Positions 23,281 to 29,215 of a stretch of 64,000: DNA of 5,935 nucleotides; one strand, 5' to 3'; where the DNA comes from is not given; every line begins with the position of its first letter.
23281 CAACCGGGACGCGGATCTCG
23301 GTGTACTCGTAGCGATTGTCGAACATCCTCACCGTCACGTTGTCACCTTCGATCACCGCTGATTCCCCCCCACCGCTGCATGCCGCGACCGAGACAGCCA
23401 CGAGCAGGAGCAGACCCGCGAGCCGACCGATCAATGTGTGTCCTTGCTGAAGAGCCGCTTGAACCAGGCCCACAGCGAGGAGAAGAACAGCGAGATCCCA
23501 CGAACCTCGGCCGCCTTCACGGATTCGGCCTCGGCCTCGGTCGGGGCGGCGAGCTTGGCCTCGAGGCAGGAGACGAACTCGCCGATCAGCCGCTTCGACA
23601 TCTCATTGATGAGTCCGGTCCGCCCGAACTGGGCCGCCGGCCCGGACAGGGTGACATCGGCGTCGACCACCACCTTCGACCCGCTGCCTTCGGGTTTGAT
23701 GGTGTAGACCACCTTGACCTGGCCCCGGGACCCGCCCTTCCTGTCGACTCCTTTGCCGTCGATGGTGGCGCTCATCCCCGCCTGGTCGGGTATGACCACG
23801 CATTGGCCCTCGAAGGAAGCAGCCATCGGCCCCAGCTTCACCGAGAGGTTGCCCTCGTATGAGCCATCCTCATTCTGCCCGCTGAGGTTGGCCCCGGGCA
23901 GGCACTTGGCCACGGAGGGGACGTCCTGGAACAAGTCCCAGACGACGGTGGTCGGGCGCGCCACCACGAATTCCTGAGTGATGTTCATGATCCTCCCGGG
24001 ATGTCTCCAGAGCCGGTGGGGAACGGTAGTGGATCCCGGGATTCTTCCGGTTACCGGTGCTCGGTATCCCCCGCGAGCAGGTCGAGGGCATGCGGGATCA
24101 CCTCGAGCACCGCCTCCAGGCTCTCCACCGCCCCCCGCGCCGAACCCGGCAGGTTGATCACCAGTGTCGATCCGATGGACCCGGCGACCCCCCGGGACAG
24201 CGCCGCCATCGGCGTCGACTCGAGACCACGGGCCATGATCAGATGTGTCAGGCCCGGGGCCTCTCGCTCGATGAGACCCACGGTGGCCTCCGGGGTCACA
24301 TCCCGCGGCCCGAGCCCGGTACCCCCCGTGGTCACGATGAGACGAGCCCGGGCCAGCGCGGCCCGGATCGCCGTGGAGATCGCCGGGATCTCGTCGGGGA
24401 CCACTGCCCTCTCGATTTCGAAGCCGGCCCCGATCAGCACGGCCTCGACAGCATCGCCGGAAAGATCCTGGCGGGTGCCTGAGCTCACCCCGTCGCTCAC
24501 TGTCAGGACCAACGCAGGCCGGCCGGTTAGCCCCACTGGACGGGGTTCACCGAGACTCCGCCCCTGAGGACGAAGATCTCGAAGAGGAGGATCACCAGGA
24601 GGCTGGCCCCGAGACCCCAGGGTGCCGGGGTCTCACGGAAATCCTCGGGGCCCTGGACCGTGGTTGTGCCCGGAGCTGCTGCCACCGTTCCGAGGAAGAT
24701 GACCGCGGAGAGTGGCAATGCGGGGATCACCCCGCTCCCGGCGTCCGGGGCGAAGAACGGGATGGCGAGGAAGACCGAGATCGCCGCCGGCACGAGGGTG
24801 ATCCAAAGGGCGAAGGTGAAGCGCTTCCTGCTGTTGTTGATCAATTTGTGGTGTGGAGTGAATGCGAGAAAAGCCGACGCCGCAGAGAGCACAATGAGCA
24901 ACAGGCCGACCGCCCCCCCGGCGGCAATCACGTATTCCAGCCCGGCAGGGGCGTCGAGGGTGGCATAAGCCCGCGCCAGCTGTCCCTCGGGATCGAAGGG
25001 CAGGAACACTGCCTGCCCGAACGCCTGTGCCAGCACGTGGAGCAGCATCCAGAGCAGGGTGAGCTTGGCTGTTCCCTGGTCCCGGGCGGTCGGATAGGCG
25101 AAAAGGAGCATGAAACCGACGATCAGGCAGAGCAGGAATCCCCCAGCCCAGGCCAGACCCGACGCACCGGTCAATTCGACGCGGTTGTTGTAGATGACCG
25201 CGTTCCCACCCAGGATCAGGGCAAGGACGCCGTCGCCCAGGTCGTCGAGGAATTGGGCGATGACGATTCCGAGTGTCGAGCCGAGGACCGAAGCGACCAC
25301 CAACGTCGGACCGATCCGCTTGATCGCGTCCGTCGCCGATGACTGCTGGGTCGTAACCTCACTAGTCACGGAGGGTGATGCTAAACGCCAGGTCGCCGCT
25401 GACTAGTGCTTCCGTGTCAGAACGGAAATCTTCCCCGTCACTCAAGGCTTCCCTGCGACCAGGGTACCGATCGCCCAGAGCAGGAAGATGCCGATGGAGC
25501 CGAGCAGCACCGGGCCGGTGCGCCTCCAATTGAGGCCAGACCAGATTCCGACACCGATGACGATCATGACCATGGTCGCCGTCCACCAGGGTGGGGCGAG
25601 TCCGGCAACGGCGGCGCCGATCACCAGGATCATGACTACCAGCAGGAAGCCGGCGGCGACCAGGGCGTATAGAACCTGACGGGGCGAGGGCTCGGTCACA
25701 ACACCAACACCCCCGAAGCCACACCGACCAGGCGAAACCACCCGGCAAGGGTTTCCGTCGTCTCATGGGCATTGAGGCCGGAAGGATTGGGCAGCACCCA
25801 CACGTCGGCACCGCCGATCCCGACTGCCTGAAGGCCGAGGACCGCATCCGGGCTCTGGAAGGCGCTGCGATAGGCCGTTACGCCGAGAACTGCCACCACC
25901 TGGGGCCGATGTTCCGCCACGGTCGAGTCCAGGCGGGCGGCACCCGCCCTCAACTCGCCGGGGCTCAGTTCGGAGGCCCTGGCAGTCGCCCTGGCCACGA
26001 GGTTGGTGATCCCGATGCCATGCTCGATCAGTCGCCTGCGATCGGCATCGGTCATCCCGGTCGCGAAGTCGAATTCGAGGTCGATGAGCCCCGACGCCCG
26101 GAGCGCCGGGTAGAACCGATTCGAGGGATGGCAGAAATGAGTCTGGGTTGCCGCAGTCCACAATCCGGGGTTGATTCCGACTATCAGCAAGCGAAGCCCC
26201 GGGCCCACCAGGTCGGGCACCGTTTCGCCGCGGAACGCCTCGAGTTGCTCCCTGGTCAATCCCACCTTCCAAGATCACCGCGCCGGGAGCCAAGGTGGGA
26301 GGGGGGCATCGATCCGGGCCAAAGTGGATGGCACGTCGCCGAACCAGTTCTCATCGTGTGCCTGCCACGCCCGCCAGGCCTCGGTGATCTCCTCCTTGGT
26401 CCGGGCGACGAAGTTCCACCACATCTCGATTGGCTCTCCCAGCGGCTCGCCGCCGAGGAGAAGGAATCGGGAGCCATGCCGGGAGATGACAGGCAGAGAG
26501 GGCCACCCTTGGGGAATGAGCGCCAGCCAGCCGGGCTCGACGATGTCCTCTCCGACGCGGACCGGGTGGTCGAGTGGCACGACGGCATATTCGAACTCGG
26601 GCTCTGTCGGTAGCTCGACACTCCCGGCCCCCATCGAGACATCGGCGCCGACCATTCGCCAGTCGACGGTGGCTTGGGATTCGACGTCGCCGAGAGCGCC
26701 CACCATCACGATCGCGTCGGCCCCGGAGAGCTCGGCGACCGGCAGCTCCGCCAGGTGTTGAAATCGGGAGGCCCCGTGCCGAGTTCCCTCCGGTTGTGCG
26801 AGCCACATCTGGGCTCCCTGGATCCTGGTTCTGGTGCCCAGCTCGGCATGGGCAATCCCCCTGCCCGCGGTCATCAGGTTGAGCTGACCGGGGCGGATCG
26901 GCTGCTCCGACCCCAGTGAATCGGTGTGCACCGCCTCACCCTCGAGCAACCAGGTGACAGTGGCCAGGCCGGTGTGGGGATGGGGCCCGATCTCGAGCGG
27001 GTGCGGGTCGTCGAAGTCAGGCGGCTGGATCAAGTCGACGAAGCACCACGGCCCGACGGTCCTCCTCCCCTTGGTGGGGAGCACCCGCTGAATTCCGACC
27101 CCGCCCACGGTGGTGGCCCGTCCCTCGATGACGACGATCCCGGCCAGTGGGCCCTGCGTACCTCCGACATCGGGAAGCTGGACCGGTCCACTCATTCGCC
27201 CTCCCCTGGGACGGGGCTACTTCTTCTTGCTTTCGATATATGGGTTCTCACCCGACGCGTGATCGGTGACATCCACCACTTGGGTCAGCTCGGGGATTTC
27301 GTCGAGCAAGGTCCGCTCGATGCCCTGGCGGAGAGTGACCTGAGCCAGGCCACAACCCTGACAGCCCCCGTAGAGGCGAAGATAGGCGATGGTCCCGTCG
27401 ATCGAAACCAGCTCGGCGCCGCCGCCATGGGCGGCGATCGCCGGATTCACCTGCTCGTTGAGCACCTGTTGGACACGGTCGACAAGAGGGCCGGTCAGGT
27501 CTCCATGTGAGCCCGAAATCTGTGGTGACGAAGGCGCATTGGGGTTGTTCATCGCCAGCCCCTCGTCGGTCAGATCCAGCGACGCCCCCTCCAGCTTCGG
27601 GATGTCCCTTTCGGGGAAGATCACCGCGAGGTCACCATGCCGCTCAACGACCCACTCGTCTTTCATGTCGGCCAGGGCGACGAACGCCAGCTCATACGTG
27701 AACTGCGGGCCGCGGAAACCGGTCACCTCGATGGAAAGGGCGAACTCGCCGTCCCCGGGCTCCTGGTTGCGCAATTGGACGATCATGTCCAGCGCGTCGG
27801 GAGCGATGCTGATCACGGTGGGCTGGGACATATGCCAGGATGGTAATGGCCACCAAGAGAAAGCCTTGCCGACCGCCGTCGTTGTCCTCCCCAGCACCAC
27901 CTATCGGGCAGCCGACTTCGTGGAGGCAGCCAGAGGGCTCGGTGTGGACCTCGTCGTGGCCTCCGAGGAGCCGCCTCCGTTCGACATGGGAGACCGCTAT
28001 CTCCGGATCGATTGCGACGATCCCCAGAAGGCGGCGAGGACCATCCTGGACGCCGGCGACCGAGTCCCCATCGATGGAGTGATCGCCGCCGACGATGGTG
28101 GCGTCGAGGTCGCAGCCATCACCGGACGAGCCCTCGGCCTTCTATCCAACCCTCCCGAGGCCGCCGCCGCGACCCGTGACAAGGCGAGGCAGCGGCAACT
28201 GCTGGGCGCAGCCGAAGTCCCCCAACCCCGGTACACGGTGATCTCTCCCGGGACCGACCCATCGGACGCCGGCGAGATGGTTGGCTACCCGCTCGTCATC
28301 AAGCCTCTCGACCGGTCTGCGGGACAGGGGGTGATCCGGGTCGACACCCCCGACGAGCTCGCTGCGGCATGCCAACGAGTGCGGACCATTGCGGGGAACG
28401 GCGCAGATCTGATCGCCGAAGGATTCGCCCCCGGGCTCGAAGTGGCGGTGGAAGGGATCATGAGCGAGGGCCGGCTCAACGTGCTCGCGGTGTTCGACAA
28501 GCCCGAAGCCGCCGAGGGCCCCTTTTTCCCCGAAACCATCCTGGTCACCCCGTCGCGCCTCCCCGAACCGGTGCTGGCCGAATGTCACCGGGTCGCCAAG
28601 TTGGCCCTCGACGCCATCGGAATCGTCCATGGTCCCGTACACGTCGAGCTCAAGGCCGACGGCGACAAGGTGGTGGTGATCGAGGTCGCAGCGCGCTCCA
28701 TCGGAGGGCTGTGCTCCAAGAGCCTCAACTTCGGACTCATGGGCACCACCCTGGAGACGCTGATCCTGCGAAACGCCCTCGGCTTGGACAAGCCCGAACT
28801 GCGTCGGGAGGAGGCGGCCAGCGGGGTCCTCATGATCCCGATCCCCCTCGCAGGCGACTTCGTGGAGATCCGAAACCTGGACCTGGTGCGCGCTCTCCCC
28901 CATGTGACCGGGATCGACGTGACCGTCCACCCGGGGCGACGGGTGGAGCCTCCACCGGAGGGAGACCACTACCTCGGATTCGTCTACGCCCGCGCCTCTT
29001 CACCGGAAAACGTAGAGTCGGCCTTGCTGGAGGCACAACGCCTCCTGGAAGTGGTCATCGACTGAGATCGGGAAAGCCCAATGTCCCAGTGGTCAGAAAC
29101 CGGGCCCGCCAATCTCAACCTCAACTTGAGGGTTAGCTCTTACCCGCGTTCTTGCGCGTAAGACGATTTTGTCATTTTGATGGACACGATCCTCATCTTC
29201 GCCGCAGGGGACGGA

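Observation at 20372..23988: Translationally chained coxG / cupredoxin / NosD-like beta-helix / two-domain multicopper oxidase cassette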

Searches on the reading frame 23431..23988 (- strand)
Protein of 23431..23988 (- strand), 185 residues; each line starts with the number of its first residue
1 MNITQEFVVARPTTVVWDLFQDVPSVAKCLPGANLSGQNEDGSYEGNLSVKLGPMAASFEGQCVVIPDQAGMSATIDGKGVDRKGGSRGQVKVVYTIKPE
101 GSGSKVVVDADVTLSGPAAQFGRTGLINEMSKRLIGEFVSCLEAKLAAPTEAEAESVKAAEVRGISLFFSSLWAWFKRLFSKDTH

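Call 4: search_protein_families(library=pfam, proteins=[window:23431-23988:-], max_evalue=0.01)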
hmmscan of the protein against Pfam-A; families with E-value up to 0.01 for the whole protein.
window:23431-23988:- (185 aa): 2 families
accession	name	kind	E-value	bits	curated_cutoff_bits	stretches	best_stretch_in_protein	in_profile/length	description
PF06240.19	COXG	-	1.6e-16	60.7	22.2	1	6-146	2-139/140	Carbon monoxide dehydrogenase subunit G (CoxG)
PF10604.15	Polyketide_cyc2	-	3.8e-07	30.9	27.4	1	3-146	4-141/142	Polyketide cyclase / dehydrase and lipid transport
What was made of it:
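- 23431..23988 (-): CoxG-like SRPBCC protein (185 aa). It has no signal peptide and a hydrophobic C-terminal tail. It is a lineage-specific upstream neighbour, not part of the core module. Pfam COXG 1.6e-16 (call 4).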

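Call 5: search_protein_families(library=ncbifam, proteins=[window:23431-23988:-], max_evalue=0.01)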
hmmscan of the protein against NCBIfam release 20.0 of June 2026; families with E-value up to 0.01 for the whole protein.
window:23431-23988:- (185 aa): 0 families

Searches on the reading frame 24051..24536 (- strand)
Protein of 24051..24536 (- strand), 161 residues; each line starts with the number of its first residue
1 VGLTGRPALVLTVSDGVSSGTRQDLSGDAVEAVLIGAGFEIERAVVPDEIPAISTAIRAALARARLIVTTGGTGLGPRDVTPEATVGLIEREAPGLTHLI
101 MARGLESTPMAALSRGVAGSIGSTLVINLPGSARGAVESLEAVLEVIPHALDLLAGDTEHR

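Call 5: search_protein_families(library=ncbifam, proteins=[window:24051-24536:-], max_evalue=0.01)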
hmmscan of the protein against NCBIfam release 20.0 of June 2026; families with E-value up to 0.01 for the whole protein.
window:24051-24536:- (161 aa): 11 families
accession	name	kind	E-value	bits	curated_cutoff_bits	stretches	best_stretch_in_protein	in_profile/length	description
NF002947.1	PRK03604.1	equivalog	4.4e-44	150.9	285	1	8-157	148-299/301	bifunctional molybdenum cofactor biosynthesis protein MoaC/MoaB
TIGR00177.1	molyb_syn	domain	2.4e-30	105.4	85.35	1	9-144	5-146/148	molybdenum cofactor synthesis domain-containing protein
NF006932.0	PRK09417.1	equivalog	1.7e-29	102.6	158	1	10-156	8-171/193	molybdopterin adenylyltransferase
TIGR02667.1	moaB_proteo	equivalog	1.6e-20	73.4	222.4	1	10-145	9-146/163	molybdenum cofactor biosynthesis protein B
NF002291.0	PRK01215.1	equivalog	8.3e-09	34.9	293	1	13-87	11-86/264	nicotinamide mononucleotide deamidase-related protein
NF045515.2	Glp_gephyrin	equivalog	0.00019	20.3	475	1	18-84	194-261/403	molybdotransferase-like divisome protein Glp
NF011068.0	PRK14498.1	equivalog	0.00029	19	534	1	23-137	211-314/647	molybdopterin biosynthesis protein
NF001813.0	PRK00549.1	equivalog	0.0026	16.8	379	1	43-90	39-86/414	competence/damage-inducible protein A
NF011067.0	PRK14497.1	equivalog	0.0044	15.6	536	1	41-84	223-266/546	putative molybdopterin biosynthesis protein MoeA/unknown domain fusion protein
NF050098.1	MoeA_actino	exception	0.0045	15.8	560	1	35-104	211-278/400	molybdopterin molybdotransferase MoeA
TIGR00200.1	cinA_nterm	subfamily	0.0099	14.6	243.15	0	42-86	39-83/414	CinA family nicotinamide mononucleotide deamidase-related protein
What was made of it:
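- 24051..24536 (-): MoaB/MogA-type molybdenum-cofactor biosynthesis protein. It is probably co-transcribed upstream and belongs with CoxG. XdhC lies between them in some relatives. NCBIfam molyb_syn domain, 105 bits against a cutoff of 85 (call 5).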

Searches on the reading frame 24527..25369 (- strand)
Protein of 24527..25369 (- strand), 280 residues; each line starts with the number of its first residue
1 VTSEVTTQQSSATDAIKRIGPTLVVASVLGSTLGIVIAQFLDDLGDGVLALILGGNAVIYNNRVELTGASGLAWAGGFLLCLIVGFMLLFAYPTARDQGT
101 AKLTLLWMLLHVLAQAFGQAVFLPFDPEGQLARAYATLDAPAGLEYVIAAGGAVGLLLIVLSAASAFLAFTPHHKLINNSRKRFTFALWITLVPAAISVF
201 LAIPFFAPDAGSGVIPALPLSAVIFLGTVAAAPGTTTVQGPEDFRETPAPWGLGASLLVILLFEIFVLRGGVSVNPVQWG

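Call 5: search_protein_families(library=ncbifam, proteins=[window:24527-25369:-], max_evalue=0.01)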
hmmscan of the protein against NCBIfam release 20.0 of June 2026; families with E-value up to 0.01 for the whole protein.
window:24527-25369:- (280 aa): 0 families

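Call 19: search_protein_families(library=pfam, proteins=[window:24527-25369:-], max_evalue=0.01)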
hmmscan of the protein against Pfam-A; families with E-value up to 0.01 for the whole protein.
window:24527-25369:- (280 aa): 0 families
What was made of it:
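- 24527..25369 (-): Polytopic membrane protein with no family match (280 aa). Its end overlaps the MoaB start by 10 nt. It is the likely first gene of the co-directional array. No Pfam or NCBIfam hit (calls 5, 19).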

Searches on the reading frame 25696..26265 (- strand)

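Call 5: search_protein_families(library=ncbifam, proteins=[window:25696-26265:-], max_evalue=0.01)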
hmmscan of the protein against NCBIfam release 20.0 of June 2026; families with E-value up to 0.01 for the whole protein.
window:25696-26265:- (189 aa): 2 families
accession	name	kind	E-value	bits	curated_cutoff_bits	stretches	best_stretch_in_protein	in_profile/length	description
NF007570.0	PRK10201.1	equivalog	2e-37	128.5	144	1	16-172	2-152/168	G/U mismatch-specific DNA glycosylase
TIGR00584.1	mug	subfamily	2.4e-22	80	402.6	1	14-136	121-238/328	mismatch-specific thymine-DNA glycosylate (mug)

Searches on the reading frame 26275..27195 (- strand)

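Call 5: search_protein_families(library=ncbifam, proteins=[window:26275-27195:-], max_evalue=0.01)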
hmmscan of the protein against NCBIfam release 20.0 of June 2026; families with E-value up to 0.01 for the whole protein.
window:26275-27195:- (306 aa): 0 families

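Call 19: search_protein_families(library=pfam, proteins=[window:26275-27195:-], max_evalue=0.01)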
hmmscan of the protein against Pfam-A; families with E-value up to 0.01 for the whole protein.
window:26275-27195:- (306 aa): 2 families
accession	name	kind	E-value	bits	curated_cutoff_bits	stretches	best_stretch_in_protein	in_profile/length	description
PF02678.22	Pirin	-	7e-24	84.4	26.1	1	36-132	5-108/108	Pirin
PF05726.19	Pirin_C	-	2.4e-18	66.9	27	1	191-279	10-99/103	Pirin C-terminal cupin domain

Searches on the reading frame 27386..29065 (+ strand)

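Call 22: search_protein_families(library=pfam, proteins=[window:27386-29065:+], max_evalue=0.00001)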
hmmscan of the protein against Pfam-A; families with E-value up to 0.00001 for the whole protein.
window:27386-29065:+ (559 aa): 4 families
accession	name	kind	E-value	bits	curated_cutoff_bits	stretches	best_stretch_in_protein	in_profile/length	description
PF13535.11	ATP-grasp_4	-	4e-23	82.2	27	1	300-444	2-158/160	ATP-grasp domain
PF18603.7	LAL_C2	-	8.4e-16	58.5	29.4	1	483-558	2-77/78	L-amino acid ligase C-terminal domain 2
PF02222.28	ATP-grasp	-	8.2e-08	32.5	27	1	273-437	3-162/179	ATP-grasp domain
PF18130.6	ATPgrasp_N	-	5.6e-06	27.3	27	0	179-252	1-79/81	ATP-grasp N-terminal domain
